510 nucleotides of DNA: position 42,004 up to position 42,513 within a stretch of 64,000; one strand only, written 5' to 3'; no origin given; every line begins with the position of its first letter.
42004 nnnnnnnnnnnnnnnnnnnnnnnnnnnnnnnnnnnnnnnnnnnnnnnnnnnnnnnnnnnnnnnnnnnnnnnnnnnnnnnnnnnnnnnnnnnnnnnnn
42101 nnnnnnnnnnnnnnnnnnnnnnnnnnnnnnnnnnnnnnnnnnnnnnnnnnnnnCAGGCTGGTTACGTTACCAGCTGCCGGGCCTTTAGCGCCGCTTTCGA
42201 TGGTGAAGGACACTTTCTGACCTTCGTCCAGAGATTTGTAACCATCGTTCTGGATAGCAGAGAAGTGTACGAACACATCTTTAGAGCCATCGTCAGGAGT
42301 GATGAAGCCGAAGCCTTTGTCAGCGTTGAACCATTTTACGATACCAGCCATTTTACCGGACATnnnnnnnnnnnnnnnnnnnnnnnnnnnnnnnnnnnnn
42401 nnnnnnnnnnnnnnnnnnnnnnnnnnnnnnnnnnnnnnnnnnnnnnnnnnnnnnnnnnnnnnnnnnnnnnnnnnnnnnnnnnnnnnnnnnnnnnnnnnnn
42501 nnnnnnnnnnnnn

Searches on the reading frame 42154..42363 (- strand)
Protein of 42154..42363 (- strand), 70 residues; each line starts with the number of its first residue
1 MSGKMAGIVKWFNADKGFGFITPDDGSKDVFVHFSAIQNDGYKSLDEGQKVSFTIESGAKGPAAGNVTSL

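Call 16: list_cluster_members(proteins=[window:42154-42363:-, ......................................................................])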
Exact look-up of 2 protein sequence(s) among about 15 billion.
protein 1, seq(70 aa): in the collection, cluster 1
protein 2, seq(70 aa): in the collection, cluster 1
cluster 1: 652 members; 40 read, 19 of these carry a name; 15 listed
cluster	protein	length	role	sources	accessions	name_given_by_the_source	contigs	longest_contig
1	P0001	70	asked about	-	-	RNA chaperone/antiterminator CspA [Salmonella enterica subsp. enterica serovar Infantis] | CspA family cold shock protein | Cold shock protein CspA n=400 Tax=root TaxID=1 RepID=CSPA_ECOLI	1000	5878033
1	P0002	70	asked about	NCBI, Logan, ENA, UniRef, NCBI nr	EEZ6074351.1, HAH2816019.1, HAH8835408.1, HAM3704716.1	TPA: cold-shock protein [Escherichia coli] | transcription antiterminator/RNA stability regulator CspE n=1 Tax=Escherichia coli ... | RNA chaperone/antiterminator CspA [Escherichia coli]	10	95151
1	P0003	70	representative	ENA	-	-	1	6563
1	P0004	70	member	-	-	RNA chaperone/antiterminator CspA [Salmonella enterica] | CSD domain-containing protein n=9 Tax=Salmonella enterica TaxID=28901 RepID=A9MLG5_SALAR | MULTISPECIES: RNA chaperone/antiterminator CspA [Enterobacteriaceae]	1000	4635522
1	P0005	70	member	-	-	cold shock protein CspA [Raoultella ornithinolytica] | CspA family cold shock protein | Cold-shock DNA-binding protein n=6 Tax=Raoultella TaxID=160674 RepID=A0A038CKJ7_RAOOR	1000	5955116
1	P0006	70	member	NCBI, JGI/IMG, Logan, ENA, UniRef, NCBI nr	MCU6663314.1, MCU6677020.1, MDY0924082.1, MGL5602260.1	RNA chaperone/antiterminator CspA [Leclercia sp. 29361] | CspA family cold shock protein | RNA chaperone/antiterminator CspA n=2 Tax=Enterobacteriaceae TaxID=543 ...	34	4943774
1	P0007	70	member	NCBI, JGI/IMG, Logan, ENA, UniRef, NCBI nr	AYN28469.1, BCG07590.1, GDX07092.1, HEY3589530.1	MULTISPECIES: transcription antiterminator/RNA stability regulator CspE [Buttiauxella] | CspA family cold shock protein | CspA family cold shock protein n=5 Tax=Buttiauxella TaxID=82976 RepID=A0A085G065_9ENTR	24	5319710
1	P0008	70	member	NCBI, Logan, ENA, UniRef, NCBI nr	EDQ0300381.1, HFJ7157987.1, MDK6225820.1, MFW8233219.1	RNA chaperone/antiterminator CspA [Klebsiella variicola] | transcription antiterminator/RNA stability regulator CspE n=1 Tax=Klebsiella pneumoniae ...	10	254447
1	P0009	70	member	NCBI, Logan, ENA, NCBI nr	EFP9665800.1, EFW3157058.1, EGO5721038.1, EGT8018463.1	TPA: RNA chaperone/antiterminator CspA [Shigella flexneri] | RNA chaperone/antiterminator CspA [Shigella flexneri]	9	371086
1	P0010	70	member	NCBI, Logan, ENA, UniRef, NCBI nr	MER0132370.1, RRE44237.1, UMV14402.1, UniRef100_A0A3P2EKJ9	RNA chaperone/antiterminator CspA [Klebsiella pneumoniae] | RNA chaperone/antiterminator CspA n=1 Tax=Klebsiella pneumoniae TaxID=573 ...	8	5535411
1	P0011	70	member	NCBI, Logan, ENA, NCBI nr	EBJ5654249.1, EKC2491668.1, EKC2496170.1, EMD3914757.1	RNA chaperone/antiterminator CspA [Salmonella enterica]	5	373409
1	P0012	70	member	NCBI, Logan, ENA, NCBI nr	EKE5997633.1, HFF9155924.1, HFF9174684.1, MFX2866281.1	TPA: RNA chaperone/antiterminator CspA [Klebsiella pneumoniae] | RNA chaperone/antiterminator CspA [Shigella flexneri]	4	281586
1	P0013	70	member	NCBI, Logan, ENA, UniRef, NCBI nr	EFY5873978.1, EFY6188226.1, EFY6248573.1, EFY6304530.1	RNA chaperone/antiterminator CspA [Shigella sonnei] | transcription antiterminator/RNA stability regulator CspE n=1 Tax=Klebsiella oxytoca ... | RNA chaperone/antiterminator CspA [Klebsiella oxytoca]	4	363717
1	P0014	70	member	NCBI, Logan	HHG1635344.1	TPA: RNA chaperone/antiterminator CspA [Klebsiella pneumoniae]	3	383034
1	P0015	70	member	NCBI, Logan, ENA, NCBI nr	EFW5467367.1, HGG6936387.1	TPA: RNA chaperone/antiterminator CspA [Salmonella enterica subsp. enterica serovar ... | RNA chaperone/antiterminator CspA [Salmonella enterica]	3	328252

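Call 33: find_encoding_contigs(protein=P0002, flank=1500, max_places=10)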
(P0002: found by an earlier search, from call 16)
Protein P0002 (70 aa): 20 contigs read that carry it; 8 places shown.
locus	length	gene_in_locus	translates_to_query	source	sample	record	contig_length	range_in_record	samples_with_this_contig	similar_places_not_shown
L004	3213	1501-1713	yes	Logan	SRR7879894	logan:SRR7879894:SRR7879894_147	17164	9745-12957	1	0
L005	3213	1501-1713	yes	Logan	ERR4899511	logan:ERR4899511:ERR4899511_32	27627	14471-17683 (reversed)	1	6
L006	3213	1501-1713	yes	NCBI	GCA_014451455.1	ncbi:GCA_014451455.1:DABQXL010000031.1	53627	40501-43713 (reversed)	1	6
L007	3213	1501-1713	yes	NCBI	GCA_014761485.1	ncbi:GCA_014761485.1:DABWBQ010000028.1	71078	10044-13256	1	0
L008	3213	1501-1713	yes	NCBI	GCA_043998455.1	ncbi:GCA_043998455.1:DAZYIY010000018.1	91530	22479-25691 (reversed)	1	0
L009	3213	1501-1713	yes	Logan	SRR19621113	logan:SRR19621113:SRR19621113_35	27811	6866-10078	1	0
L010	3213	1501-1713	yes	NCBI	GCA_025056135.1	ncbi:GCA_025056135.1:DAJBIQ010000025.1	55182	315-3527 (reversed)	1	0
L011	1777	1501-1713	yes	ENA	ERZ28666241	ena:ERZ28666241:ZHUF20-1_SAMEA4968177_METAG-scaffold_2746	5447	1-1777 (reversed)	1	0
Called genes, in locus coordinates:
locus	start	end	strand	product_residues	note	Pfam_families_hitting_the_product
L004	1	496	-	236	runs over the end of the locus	PF11254:DUF3053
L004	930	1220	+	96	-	PF15731:MqsA_antitoxin (weak), PF01381:HTH_3 (weak)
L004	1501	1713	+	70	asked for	PF00313:CSD, PF08206:OB_RNB (faint)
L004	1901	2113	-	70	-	PF01848:HOK_GEF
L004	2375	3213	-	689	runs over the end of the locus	PF02092:tRNA_synt_2f, PF05746:DALR_1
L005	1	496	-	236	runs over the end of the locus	PF11254:DUF3053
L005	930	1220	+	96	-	PF15731:MqsA_antitoxin (weak), PF01381:HTH_3 (weak)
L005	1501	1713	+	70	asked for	PF00313:CSD, PF08206:OB_RNB (faint)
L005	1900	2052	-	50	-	PF01848:HOK_GEF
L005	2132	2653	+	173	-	PF13384:HTH_23 (faint), PF13518:HTH_28, PF13551:HTH_29 (faint), PF13565:HTH_32 (faint), PF13518:HTH_28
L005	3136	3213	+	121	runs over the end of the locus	PF00665:rve, PF13683:rve_3, PF13333:rve_2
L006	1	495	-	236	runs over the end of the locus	PF11254:DUF3053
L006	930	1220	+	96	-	PF15731:MqsA_antitoxin (weak), PF01381:HTH_3 (weak)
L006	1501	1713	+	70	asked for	PF00313:CSD, PF08206:OB_RNB (faint)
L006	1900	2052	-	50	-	PF01848:HOK_GEF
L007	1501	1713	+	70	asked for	PF00313:CSD, PF08206:OB_RNB (faint)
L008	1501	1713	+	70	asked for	PF00313:CSD, PF08206:OB_RNB (faint)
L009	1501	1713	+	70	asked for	PF00313:CSD, PF08206:OB_RNB (faint)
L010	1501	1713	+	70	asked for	PF00313:CSD, PF08206:OB_RNB (faint)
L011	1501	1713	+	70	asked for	PF00313:CSD, PF08206:OB_RNB (faint)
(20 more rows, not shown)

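Call 35: find_encoding_contigs(protein=P0001, flank=800, max_places=10)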
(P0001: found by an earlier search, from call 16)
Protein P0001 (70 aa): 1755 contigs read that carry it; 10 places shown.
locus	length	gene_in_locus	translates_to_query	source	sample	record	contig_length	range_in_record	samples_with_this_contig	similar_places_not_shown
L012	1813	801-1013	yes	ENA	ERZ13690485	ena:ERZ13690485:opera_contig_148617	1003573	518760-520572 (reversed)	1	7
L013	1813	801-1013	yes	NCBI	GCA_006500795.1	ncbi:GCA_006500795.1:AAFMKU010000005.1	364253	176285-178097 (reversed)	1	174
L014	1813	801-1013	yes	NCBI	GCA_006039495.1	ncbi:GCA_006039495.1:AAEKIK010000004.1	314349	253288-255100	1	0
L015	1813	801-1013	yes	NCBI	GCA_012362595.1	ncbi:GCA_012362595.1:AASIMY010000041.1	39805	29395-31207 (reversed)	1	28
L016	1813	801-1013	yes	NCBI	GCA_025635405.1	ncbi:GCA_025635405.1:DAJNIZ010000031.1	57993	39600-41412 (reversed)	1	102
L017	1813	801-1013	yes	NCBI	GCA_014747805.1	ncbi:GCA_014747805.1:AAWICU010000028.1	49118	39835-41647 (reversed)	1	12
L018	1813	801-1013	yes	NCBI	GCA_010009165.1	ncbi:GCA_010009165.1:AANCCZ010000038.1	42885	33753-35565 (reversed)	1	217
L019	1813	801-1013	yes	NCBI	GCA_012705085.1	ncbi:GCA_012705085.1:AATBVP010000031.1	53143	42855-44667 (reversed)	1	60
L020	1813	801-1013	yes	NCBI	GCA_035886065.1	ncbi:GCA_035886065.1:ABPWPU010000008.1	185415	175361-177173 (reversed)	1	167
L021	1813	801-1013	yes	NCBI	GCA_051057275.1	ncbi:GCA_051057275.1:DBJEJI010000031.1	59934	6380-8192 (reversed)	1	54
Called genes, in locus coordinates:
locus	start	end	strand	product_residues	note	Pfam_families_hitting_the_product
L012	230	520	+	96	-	PF15731:MqsA_antitoxin (weak), PF01381:HTH_3 (weak)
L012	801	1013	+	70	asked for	PF00313:CSD, PF08206:OB_RNB (faint)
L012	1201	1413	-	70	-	PF01848:HOK_GEF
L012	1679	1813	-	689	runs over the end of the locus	PF02092:tRNA_synt_2f, PF05746:DALR_1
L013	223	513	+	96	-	-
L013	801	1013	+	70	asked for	PF00313:CSD, PF08206:OB_RNB (faint)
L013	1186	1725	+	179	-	PF21172:CueP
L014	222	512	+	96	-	-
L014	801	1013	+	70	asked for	PF00313:CSD, PF08206:OB_RNB (faint)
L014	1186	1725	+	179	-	PF21172:CueP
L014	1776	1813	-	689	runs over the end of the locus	PF02092:tRNA_synt_2f, PF05746:DALR_1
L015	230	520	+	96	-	PF15731:MqsA_antitoxin (weak), PF01381:HTH_3 (weak)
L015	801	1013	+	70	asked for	PF00313:CSD, PF08206:OB_RNB (faint)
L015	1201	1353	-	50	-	PF01848:HOK_GEF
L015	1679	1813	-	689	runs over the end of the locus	PF02092:tRNA_synt_2f, PF05746:DALR_1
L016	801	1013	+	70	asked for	PF00313:CSD, PF08206:OB_RNB (faint)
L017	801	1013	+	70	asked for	PF00313:CSD, PF08206:OB_RNB (faint)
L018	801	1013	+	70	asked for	PF00313:CSD, PF08206:OB_RNB (faint)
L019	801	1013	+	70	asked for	PF00313:CSD, PF08206:OB_RNB (faint)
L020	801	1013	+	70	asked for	PF00313:CSD, PF08206:OB_RNB (faint)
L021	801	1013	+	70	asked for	PF00313:CSD, PF08206:OB_RNB (faint)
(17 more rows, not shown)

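Call 36: find_encoding_contigs(protein=P0007, flank=800, max_places=3)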
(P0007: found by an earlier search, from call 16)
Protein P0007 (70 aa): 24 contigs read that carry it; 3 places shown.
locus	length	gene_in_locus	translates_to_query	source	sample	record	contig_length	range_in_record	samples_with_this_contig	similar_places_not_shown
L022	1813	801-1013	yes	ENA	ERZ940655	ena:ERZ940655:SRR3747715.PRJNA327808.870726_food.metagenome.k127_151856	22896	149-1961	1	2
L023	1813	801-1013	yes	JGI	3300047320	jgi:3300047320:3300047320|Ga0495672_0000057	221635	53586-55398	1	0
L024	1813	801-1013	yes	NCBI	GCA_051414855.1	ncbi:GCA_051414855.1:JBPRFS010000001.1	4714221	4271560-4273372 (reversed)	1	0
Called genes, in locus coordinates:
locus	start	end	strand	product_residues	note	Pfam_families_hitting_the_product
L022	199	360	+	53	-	-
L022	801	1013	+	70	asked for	PF00313:CSD, PF08206:OB_RNB (weak)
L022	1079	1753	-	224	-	PF03473:MOSC, PF03475:YiiM_3-alpha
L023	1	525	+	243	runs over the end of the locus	PF11254:DUF3053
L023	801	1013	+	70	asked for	PF00313:CSD, PF08206:OB_RNB (weak)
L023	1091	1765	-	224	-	PF03473:MOSC, PF03475:YiiM_3-alpha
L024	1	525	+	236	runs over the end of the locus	PF11254:DUF3053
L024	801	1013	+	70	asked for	PF00313:CSD, PF08206:OB_RNB (weak)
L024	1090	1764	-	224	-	PF03473:MOSC, PF03475:YiiM_3-alpha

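Call 37: find_encoding_contigs(protein=P0005, flank=800, max_places=3)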
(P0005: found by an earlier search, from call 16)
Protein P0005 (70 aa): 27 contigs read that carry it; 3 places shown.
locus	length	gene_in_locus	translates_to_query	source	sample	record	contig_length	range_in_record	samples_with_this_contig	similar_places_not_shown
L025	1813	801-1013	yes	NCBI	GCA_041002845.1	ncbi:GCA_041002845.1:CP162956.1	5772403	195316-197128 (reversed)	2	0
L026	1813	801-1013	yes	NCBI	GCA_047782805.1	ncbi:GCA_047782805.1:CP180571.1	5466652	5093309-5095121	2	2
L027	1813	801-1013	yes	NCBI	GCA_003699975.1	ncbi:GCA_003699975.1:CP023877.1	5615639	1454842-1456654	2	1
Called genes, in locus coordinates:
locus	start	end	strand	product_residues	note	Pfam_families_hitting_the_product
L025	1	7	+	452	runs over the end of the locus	PF00083:Sugar_tr, PF07690:MFS_1, PF12832:MFS_1_like (faint), PF06779:MFS_4, PF07690:MFS_1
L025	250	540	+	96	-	PF01381:HTH_3 (weak)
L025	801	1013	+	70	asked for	PF00313:CSD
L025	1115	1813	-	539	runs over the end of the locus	PF00005:ABC_tran, PF02463:SMC_N (faint), PF13304:AAA_21 (faint), PF00005:ABC_tran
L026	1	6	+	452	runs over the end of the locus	PF12832:MFS_1_like (faint), PF00083:Sugar_tr, PF07690:MFS_1, PF06779:MFS_4, PF07690:MFS_1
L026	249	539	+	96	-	PF01381:HTH_3 (weak)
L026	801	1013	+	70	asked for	PF00313:CSD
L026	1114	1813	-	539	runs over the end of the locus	PF00005:ABC_tran, PF02463:SMC_N (faint), PF13304:AAA_21 (faint), PF00005:ABC_tran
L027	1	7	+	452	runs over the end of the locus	PF00083:Sugar_tr, PF07690:MFS_1, PF12832:MFS_1_like (faint), PF06779:MFS_4, PF07690:MFS_1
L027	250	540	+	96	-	PF01381:HTH_3 (weak)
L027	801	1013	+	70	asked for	PF00313:CSD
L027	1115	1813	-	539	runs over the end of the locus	PF00005:ABC_tran, PF02463:SMC_N (faint), PF13304:AAA_21 (faint), PF00005:ABC_tran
